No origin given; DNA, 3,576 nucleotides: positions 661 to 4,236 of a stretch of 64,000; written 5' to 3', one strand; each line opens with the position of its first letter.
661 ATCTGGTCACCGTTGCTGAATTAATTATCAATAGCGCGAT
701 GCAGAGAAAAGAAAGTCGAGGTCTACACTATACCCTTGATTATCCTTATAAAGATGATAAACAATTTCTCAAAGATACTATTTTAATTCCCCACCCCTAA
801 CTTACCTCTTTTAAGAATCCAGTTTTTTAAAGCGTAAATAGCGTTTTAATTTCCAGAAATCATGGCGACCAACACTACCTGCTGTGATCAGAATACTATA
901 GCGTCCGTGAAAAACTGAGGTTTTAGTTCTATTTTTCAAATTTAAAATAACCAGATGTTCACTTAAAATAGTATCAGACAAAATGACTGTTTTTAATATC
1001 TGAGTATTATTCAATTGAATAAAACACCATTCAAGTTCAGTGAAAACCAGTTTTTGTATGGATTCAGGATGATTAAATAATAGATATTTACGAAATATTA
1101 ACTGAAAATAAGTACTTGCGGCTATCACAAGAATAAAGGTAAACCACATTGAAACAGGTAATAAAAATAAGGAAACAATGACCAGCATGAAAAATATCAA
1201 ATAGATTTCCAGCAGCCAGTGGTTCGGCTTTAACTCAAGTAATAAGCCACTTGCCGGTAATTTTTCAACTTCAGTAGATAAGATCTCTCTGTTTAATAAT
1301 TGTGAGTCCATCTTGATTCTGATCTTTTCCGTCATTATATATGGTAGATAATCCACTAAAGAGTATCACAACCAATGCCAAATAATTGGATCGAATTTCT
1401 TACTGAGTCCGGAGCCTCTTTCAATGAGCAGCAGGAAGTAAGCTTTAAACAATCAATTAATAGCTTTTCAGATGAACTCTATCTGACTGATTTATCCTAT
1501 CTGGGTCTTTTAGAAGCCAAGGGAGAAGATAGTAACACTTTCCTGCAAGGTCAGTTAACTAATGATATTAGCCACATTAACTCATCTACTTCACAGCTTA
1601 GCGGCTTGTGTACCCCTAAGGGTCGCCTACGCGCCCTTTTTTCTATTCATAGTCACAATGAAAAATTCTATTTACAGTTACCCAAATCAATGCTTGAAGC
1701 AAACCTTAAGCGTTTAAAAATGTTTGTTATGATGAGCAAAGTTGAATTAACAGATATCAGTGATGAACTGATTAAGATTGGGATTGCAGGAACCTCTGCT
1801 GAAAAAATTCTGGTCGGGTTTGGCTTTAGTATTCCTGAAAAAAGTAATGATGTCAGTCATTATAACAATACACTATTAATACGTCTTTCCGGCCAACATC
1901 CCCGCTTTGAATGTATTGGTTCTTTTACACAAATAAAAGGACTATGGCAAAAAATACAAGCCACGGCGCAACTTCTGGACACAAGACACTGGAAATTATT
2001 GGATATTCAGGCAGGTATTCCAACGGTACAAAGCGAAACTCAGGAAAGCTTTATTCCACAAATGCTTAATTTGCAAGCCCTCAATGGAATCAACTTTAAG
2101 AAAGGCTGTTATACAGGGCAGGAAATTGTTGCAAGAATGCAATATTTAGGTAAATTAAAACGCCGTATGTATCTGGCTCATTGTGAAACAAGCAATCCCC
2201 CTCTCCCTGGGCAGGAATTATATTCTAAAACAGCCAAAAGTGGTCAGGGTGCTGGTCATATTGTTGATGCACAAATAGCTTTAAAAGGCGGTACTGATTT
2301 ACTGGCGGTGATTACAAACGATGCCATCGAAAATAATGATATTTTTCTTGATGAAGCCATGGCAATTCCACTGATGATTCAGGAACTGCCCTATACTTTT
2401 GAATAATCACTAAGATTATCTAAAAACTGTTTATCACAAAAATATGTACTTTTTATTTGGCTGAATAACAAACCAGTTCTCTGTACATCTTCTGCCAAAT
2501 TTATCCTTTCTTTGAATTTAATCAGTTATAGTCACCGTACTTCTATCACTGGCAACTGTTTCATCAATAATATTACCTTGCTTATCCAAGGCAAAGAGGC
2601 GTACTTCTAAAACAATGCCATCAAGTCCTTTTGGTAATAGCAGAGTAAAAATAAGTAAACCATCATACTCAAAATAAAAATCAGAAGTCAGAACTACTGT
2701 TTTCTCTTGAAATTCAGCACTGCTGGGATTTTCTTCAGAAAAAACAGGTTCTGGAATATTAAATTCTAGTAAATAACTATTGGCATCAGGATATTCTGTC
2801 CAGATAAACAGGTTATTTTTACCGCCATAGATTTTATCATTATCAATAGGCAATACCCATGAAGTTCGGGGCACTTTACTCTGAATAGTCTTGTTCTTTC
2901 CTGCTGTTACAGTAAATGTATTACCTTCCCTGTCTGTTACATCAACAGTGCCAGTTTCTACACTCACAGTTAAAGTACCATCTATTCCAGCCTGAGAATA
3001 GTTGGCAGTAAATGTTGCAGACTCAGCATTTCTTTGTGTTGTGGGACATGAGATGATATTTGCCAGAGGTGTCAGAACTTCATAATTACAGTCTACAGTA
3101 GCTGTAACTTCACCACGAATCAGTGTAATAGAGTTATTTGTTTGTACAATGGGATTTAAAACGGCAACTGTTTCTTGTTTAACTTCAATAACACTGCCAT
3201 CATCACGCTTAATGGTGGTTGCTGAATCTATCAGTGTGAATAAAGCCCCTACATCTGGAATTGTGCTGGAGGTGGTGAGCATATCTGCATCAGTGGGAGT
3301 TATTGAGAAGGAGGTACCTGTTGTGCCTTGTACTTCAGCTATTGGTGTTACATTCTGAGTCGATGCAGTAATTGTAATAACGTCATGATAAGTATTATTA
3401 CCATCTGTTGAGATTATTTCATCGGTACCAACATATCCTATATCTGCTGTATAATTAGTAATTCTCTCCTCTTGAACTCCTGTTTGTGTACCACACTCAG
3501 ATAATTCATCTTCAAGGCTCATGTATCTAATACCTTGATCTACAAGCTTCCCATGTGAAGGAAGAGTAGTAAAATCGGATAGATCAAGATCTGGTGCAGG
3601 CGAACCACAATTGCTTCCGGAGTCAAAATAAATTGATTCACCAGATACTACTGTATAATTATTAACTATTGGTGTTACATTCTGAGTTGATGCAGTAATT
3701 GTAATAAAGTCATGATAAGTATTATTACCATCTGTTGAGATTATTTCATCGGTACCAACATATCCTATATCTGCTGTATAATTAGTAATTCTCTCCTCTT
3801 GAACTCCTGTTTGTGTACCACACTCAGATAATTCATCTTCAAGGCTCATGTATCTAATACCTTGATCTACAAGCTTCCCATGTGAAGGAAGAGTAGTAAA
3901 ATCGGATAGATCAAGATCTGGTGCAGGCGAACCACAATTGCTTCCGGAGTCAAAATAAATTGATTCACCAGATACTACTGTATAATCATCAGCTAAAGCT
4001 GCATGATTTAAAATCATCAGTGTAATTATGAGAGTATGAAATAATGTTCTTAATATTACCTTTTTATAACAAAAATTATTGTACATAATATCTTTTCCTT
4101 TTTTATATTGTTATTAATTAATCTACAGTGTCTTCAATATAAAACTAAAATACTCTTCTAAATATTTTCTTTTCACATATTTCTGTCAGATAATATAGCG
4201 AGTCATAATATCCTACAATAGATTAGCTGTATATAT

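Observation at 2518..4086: Modular secreted protein family: swappable N-terminal passenger on a shared FecR-like plus beta-sandwich tail (paralog at 54991-56379)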

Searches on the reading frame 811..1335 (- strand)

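Call 70: search_protein_families(library=pfam, proteins=[window:811-1335:-], max_evalue=0.001)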
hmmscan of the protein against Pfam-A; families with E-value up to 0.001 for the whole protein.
window:811-1335:- (174 aa): 1 family
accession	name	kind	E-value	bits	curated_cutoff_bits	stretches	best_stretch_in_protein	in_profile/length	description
PF07254.17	Cpta_toxin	-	1e-05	26.1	27.3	1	33-169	5-131/133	Membrane-bound toxin component of toxin-antitoxin system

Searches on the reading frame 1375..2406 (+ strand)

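Call 70: search_protein_families(library=pfam, proteins=[window:1375-2406:+], max_evalue=0.001)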
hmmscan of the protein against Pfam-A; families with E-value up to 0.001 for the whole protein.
window:1375-2406:+ (343 aa): 1 family
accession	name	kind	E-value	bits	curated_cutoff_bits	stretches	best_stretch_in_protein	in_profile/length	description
PF01571.26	GCV_T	-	6e-11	42.5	25.6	1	37-147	42-153/255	Aminomethyltransferase folate-binding domain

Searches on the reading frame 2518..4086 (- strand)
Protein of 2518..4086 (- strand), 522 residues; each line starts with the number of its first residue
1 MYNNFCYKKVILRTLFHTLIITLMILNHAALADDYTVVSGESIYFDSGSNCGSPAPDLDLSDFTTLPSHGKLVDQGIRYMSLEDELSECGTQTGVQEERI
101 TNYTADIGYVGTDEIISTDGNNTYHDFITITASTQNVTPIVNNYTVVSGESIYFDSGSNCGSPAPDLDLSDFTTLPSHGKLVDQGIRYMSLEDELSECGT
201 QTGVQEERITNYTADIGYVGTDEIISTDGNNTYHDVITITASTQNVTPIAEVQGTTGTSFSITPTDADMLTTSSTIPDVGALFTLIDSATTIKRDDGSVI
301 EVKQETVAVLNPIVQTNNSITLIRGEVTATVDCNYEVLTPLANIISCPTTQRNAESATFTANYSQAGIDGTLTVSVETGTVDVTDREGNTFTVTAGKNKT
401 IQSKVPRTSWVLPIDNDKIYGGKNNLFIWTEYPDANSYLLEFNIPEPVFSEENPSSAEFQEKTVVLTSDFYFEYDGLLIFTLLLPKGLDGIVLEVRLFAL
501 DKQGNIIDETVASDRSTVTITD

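Call 4: search_protein_families(library=pfam, proteins=[window:2518-4086:-], max_evalue=1)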
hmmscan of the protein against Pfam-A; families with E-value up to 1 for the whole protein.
window:2518-4086:- (522 aa): 3 families
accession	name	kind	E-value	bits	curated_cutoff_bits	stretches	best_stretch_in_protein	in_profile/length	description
PF06376.17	AGP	-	0.037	14.2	25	0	70-80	13-23/36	Arabinogalactan peptide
PF05899.18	Cupin_3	-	0.22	11.7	23.5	0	373-396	28-51/74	EutQ-like cupin domain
PF07883.17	Cupin_2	-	0.23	11.6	27.2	0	376-406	24-53/70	Cupin domain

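Call 5: search_protein_families(library=ncbifam, proteins=[window:2518-4086:-], max_evalue=1)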
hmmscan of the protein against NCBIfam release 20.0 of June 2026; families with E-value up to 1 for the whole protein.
window:2518-4086:- (522 aa): 1 family
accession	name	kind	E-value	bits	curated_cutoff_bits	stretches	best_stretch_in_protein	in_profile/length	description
TIGR02048.1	gshA_cyano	equivalog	0.012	14.6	249.05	0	111-141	87-117/376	glutamate--cysteine ligase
